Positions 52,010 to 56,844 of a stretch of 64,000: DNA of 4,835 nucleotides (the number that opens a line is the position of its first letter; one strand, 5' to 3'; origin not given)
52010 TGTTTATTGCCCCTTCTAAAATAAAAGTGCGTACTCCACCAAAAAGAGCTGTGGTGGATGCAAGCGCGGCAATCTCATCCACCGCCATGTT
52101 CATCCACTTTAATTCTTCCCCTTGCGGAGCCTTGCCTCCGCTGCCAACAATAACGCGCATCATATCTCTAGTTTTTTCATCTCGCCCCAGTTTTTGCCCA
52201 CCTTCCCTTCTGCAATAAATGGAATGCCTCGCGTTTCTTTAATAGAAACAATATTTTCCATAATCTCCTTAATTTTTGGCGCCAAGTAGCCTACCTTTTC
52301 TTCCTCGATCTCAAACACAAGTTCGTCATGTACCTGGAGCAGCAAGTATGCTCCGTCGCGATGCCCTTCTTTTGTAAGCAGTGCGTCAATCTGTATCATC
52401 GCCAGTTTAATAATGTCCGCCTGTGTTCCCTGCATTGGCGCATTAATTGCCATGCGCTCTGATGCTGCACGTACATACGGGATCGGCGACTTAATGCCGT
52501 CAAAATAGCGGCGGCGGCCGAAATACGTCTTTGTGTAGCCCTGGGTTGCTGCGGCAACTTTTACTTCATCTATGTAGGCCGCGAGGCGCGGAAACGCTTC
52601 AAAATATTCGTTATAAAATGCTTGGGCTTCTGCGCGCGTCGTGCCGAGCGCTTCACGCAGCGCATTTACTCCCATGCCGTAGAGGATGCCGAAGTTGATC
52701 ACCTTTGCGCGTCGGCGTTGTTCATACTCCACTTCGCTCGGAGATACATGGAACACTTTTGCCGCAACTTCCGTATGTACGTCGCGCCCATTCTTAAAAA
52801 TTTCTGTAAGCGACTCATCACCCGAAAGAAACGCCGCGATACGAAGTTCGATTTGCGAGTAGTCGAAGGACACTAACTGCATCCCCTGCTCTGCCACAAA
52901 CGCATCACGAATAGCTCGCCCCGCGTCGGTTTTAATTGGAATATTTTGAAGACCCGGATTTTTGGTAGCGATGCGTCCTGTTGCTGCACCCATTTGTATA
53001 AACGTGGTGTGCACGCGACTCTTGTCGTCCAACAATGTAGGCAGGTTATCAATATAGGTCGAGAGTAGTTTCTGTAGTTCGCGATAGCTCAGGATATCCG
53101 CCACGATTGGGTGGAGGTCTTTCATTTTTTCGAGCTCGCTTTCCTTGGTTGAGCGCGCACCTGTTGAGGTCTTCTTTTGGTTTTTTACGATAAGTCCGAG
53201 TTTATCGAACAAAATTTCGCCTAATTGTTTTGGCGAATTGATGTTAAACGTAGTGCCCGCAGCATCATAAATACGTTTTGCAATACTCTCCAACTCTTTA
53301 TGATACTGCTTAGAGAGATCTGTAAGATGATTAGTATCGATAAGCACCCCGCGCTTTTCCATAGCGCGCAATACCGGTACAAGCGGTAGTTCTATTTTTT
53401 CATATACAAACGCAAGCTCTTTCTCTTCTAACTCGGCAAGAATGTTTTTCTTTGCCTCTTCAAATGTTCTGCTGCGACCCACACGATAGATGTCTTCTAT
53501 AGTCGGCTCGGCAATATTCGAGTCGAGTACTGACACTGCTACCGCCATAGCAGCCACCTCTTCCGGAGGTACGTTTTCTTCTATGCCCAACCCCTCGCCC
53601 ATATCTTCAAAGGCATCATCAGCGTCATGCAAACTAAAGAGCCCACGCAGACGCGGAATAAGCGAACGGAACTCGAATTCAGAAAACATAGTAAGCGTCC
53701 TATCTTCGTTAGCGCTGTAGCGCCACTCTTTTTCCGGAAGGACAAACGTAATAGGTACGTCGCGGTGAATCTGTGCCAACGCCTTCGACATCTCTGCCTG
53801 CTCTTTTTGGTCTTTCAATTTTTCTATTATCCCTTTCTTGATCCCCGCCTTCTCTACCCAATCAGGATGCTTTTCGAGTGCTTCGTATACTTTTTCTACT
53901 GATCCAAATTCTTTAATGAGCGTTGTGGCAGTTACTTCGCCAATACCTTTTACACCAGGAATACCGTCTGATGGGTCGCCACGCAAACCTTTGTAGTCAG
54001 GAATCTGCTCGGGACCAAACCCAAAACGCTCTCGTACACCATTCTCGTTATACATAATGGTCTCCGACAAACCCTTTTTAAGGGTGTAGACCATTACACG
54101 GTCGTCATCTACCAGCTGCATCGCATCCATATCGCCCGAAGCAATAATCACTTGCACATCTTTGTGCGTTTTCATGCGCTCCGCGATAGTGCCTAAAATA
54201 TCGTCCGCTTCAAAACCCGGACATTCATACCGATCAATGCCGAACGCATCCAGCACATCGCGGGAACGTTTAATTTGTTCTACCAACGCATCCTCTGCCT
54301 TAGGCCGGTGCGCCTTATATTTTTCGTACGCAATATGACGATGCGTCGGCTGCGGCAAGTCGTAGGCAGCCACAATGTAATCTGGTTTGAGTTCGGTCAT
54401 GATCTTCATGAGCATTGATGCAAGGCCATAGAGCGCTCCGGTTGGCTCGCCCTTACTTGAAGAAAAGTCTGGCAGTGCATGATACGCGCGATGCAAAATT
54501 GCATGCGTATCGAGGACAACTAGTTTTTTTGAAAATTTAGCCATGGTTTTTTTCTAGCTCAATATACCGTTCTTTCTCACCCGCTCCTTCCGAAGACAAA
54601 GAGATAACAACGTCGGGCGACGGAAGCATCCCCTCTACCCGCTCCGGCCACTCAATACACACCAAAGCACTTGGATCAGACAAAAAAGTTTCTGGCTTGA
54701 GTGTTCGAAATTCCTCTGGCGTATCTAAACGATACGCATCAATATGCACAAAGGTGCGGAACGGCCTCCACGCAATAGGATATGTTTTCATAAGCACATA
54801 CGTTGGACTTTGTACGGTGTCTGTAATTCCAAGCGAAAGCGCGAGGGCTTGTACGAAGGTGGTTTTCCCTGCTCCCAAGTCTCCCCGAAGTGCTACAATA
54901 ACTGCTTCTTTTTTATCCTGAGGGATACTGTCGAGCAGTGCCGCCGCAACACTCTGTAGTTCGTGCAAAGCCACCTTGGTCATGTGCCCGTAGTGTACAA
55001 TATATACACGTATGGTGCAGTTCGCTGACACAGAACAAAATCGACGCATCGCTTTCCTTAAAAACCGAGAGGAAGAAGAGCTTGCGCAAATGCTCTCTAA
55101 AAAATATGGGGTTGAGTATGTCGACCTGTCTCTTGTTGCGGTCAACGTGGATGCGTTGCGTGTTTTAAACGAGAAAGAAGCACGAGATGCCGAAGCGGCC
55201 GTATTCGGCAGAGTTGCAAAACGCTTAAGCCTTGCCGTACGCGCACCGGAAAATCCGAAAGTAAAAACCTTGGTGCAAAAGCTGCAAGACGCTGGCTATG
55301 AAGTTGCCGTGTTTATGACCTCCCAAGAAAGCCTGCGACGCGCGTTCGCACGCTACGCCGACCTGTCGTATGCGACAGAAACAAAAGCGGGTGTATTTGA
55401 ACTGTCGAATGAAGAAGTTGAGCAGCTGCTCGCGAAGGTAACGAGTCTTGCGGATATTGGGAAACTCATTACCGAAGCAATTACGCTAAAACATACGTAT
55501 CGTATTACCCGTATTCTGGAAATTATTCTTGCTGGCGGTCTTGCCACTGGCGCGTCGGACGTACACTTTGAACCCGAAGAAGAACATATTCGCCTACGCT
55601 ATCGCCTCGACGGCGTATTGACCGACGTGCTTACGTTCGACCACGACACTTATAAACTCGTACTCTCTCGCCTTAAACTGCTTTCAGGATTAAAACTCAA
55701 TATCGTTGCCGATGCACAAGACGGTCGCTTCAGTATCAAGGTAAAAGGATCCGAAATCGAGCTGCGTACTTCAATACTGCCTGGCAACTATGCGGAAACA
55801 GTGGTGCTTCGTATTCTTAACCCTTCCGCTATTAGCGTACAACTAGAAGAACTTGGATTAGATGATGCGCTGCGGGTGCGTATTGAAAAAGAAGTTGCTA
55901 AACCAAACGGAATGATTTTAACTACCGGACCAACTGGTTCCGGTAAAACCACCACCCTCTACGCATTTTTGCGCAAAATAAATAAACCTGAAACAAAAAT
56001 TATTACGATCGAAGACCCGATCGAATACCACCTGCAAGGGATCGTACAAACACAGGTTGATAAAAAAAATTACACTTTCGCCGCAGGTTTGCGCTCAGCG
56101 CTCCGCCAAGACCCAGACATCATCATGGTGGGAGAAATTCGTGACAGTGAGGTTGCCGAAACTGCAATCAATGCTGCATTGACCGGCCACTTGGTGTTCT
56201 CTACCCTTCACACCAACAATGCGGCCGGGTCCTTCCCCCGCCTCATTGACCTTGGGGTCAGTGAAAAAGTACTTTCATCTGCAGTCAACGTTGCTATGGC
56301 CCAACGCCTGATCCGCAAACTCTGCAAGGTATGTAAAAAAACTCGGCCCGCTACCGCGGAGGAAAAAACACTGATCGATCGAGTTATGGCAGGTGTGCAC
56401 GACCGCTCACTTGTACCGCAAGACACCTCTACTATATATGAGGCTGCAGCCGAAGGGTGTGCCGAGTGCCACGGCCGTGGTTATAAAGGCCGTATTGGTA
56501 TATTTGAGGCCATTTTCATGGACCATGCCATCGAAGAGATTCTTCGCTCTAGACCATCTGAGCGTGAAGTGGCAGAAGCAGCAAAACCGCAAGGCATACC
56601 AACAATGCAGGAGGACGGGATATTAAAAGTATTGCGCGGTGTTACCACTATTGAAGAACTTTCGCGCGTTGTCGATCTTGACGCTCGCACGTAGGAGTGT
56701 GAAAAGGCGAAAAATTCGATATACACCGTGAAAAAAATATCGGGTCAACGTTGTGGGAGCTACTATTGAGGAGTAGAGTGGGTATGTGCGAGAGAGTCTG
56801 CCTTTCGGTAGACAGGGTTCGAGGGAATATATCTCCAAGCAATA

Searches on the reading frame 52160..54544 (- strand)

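Call 50: search_protein_families(library=pfam, proteins=[window:52160-54544:-], max_evalue=0.001)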
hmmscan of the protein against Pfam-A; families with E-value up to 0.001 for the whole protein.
window:52160-54544:- (794 aa): 3 families
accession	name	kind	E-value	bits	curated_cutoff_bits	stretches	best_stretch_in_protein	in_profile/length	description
PF00476.26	DNA_pol_A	-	1.7e-139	465.4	34.3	1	405-788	2-381/381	DNA polymerase family A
PF02739.22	5_3_exonuc_N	-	5.5e-50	169.7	34.3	1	7-175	1-164/164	5'-3' exonuclease, N-terminal resolvase-like domain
PF01367.25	5_3_exonuc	-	6.2e-28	97.6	40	1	178-273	3-90/97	5'-3' exonuclease, C-terminal SAM fold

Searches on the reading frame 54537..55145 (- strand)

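Call 50: search_protein_families(library=pfam, proteins=[window:54537-55145:-], max_evalue=0.001)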
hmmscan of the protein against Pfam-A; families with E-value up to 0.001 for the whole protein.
window:54537-55145:- (202 aa): 1 family
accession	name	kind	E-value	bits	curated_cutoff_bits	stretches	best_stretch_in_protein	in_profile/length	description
PF02367.23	TsaE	-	6.8e-31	107.3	26.6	1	63-187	7-122/128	Threonylcarbamoyl adenosine biosynthesis protein TsaE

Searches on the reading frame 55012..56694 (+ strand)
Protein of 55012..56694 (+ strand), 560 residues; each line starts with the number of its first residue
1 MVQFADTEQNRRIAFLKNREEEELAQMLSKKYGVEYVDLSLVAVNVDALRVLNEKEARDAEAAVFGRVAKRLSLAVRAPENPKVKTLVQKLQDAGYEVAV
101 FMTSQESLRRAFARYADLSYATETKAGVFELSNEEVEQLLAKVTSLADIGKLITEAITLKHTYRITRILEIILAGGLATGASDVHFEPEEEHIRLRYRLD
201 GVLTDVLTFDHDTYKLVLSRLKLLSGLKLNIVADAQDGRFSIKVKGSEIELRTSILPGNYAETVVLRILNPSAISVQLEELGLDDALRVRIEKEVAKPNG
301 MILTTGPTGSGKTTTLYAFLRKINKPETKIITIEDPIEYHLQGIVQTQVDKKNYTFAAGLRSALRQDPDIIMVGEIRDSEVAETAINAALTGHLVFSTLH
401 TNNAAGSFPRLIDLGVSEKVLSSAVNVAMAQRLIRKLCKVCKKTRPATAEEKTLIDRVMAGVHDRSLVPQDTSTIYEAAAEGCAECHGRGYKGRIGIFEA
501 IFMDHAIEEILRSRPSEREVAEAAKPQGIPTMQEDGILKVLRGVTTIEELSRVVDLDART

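Call 50: search_protein_families(library=pfam, proteins=[window:55012-56694:+], max_evalue=0.001)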
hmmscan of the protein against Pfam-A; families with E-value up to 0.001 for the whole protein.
window:55012-56694:+ (560 aa): 4 families
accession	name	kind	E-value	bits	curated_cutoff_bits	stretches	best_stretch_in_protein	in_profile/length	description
PF00437.27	T2SSE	-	3.5e-114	381.7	24.9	1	164-552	7-370/370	Type II/IV secretion system protein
PF05157.20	MshEN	-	1.9e-06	28.2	23.1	1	32-117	1-85/90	MshEN domain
PF25199.1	nSTAND_NTPase5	-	0.00015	22.1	34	1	281-353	22-97/145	Novel STAND NTPase 5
PF20720.3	nSTAND3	-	0.00081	19.5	27.2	0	293-337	11-55/155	Novel STAND NTPase 3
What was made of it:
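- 55012..56694 (+): pilB-type T2SSE ATPase gene, convergent neighbour. In many relatives its stop codon lies 10-30 nt from the RNA's 3' end. Pfam T2SSE (call 50).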
